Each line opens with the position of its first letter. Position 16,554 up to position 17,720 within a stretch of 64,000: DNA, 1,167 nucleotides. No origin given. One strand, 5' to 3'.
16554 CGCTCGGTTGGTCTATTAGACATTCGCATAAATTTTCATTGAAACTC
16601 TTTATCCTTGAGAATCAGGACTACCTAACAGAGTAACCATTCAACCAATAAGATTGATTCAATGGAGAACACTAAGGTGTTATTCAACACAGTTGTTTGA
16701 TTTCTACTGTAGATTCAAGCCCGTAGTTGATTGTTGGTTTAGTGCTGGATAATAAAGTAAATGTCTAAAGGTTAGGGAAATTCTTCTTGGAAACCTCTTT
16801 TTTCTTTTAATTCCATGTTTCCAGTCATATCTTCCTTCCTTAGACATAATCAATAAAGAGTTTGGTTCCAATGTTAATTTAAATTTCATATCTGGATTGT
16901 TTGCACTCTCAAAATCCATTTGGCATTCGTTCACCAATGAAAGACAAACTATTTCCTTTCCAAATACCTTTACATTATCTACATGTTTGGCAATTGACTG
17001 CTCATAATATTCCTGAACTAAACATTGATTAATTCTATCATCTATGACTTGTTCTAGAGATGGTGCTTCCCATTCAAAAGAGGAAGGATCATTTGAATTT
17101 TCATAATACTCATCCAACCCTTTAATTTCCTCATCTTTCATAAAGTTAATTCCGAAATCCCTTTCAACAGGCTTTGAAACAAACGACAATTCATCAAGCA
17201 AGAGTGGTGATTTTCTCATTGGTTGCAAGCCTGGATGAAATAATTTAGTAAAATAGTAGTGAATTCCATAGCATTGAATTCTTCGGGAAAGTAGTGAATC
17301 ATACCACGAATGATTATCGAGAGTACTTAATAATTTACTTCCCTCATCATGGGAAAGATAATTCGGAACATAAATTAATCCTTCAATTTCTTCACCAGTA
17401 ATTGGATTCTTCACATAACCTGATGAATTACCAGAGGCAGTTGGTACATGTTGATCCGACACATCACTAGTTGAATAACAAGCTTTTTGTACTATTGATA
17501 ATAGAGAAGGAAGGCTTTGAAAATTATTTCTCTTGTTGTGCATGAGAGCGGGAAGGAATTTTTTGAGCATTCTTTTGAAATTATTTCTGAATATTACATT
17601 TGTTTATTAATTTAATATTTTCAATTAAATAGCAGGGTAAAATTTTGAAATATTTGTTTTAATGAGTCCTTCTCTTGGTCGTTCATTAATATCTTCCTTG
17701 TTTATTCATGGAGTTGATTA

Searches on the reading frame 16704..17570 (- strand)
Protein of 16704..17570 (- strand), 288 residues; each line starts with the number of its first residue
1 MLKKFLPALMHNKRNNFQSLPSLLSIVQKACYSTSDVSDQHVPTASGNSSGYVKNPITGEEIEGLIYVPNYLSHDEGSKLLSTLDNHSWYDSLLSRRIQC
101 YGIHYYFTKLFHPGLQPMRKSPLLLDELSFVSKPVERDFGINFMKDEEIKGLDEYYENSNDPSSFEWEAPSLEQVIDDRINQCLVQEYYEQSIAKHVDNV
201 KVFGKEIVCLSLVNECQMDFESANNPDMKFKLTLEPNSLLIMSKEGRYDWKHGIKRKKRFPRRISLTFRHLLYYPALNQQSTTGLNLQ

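Call 83: search_protein_families(library=pfam, proteins=[window:16704-17570:-], max_evalue=0.001)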
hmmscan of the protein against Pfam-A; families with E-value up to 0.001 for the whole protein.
window:16704-17570:- (288 aa): 1 family
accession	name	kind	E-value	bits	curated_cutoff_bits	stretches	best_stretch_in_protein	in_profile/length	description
PF13532.12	2OG-FeII_Oxy_2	-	4.6e-16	60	31.2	1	175-269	90-194/194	2OG-Fe(II) oxygenase superfamily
